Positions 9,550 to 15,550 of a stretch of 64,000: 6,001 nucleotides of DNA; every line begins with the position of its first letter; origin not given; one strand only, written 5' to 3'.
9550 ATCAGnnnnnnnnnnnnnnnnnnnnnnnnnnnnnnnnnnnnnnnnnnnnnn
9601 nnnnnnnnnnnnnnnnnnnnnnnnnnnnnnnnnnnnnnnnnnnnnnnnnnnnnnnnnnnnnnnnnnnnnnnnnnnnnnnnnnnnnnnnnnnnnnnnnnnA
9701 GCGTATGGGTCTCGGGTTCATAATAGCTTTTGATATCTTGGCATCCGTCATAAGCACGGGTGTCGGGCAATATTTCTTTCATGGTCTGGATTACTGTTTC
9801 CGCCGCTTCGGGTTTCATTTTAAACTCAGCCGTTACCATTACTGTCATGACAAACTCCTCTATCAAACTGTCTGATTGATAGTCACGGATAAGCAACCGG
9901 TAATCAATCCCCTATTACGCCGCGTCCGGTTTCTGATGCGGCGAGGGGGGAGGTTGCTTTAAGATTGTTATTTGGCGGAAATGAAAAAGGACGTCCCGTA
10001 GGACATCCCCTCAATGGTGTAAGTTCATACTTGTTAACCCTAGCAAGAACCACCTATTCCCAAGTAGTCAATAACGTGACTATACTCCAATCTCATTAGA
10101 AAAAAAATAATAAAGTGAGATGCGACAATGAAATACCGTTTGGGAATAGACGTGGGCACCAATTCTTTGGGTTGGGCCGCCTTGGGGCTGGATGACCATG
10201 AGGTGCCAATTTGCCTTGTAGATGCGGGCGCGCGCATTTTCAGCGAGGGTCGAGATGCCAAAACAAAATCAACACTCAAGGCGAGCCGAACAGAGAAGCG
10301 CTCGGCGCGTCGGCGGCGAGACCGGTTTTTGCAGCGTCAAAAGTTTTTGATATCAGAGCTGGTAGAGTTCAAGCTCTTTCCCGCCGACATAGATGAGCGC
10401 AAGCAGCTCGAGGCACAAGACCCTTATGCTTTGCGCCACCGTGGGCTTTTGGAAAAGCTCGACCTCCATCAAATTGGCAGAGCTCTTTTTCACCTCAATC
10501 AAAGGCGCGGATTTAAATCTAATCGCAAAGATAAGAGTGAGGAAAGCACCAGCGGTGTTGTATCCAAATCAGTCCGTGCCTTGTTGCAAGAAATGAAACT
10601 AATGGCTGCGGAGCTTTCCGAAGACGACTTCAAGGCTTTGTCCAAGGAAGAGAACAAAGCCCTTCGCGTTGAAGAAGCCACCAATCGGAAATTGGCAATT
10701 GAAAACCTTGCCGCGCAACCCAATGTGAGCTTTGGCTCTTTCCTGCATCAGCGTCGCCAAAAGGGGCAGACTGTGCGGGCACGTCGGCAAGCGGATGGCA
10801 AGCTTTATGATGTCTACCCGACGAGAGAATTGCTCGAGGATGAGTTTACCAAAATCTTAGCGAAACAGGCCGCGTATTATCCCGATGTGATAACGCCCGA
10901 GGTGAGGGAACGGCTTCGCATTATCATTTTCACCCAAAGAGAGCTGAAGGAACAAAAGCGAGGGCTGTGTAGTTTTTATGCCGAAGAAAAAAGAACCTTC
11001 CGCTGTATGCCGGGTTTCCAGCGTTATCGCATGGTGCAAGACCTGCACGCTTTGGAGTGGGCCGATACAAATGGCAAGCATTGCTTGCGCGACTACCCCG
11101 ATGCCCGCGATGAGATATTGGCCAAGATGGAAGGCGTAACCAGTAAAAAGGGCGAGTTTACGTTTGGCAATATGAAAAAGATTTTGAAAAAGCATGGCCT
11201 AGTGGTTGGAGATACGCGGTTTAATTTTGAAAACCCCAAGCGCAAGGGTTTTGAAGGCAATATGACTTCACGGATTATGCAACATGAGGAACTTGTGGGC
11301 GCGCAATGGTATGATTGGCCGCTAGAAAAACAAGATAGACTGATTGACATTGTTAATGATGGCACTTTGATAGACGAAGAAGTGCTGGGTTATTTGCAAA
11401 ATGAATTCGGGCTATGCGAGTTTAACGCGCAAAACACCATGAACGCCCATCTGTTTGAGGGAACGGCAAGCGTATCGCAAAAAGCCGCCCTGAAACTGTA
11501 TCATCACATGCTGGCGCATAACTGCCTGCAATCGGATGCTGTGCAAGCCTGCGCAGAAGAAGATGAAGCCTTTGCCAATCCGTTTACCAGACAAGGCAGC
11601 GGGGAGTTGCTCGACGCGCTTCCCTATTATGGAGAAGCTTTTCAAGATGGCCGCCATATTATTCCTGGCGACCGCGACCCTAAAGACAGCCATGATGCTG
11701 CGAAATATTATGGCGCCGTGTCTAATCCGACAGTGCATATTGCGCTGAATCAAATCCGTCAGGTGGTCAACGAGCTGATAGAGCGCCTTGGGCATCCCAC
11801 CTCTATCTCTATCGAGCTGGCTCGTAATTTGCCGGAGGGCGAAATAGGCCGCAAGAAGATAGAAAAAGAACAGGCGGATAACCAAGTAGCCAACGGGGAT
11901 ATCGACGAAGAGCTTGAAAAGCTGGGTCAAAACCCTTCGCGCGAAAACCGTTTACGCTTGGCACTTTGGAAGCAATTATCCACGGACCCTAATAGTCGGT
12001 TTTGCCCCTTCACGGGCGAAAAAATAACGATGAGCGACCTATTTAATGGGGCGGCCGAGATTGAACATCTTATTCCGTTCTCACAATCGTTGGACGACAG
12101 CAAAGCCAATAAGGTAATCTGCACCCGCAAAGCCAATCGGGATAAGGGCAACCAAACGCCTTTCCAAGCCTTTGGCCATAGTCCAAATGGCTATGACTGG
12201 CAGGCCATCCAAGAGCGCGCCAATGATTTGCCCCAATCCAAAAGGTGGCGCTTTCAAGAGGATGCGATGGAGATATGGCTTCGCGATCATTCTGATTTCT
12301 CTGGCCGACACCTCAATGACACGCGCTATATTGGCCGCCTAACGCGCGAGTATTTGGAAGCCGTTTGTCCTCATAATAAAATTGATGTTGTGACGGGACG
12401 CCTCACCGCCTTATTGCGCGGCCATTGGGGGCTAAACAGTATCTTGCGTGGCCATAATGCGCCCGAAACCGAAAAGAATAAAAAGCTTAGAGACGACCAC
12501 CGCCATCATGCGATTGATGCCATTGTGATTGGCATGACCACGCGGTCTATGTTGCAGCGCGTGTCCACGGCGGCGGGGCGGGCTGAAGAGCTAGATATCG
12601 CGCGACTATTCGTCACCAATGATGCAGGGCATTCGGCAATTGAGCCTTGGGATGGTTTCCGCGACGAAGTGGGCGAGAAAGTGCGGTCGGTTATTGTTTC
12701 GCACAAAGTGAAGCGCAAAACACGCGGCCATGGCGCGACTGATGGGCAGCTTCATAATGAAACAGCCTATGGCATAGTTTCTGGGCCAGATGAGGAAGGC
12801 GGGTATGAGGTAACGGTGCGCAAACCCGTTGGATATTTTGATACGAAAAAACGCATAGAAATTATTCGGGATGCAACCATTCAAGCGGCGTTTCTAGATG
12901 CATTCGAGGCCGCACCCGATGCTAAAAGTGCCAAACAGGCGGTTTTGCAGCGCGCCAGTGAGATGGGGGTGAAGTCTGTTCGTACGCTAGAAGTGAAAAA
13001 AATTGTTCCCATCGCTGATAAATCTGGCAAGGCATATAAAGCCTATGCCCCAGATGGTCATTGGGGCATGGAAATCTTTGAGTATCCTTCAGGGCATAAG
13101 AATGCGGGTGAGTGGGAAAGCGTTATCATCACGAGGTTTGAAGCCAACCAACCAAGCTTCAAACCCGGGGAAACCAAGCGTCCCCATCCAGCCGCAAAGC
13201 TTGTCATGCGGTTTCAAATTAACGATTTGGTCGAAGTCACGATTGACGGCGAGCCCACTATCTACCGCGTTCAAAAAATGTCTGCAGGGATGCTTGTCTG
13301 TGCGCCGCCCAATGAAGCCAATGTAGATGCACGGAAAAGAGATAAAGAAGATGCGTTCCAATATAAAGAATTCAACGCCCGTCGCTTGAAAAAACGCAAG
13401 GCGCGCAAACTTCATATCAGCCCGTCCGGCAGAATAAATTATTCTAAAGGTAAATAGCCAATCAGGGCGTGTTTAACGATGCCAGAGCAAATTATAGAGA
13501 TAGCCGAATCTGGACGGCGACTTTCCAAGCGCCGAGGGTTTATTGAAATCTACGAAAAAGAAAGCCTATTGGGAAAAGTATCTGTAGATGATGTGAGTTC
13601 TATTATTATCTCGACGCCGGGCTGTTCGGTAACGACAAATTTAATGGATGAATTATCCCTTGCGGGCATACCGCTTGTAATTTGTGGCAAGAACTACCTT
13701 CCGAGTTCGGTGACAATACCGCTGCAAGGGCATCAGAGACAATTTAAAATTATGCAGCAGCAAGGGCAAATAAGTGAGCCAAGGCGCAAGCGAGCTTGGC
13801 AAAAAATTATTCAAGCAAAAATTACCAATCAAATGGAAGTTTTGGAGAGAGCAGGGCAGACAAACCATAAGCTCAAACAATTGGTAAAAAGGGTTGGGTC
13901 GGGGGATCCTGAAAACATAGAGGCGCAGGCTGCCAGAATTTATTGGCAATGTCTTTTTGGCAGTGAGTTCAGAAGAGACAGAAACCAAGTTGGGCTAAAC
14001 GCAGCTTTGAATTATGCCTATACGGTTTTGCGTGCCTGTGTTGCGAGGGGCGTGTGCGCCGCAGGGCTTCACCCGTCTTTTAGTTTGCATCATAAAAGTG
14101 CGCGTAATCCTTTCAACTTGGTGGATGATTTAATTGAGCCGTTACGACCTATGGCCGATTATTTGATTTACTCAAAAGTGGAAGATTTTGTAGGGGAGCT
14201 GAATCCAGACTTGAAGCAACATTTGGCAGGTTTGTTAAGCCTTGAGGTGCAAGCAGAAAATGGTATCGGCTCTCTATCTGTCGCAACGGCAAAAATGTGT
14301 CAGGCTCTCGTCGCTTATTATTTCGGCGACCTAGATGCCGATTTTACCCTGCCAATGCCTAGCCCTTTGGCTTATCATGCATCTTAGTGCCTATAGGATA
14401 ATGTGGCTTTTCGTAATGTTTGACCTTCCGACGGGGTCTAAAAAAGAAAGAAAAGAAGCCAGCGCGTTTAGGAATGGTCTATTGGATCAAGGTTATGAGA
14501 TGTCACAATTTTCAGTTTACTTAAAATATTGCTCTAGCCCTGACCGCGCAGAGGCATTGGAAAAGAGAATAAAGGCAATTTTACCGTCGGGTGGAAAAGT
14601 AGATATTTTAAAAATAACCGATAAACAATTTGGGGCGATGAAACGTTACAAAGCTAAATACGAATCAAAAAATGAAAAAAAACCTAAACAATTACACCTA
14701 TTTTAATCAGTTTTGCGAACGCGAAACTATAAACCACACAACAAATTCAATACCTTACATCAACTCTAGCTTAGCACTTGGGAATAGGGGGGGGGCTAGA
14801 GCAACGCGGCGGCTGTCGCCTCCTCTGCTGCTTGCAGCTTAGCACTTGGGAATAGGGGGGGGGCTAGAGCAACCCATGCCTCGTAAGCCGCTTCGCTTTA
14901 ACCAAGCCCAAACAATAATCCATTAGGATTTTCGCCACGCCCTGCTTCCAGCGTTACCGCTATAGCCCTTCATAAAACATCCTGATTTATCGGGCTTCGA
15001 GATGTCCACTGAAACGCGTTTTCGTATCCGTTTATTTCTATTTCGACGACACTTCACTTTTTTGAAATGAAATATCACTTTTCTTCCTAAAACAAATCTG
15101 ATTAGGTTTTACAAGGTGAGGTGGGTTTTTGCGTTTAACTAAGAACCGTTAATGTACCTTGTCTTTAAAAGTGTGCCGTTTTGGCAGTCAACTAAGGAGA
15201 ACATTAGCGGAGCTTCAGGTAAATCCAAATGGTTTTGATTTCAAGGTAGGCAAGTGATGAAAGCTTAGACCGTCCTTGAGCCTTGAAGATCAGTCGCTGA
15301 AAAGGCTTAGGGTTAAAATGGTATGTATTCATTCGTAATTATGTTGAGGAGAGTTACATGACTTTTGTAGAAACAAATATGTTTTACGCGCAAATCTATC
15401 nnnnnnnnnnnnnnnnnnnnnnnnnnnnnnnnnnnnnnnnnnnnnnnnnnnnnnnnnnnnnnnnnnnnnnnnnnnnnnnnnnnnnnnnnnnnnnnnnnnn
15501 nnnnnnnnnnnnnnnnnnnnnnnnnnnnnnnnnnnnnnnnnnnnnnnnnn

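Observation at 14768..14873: Array reduced to a single spacer, which is very GC-rich and T-free in crRNA sense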

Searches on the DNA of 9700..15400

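Call 52: search_rna_families(source=window, start=9700, end=15400, threshold=evalue, max_evalue=5)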
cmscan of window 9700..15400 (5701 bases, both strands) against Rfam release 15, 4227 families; matches with E-value up to 5: 1.
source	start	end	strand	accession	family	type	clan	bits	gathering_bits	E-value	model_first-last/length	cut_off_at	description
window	13731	13836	-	RF01515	Afu_514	Gene; snRNA; snoRNA; CD-box;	-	20.5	39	1.4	1-106/106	no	A. fumigatus snoRNA Afu_514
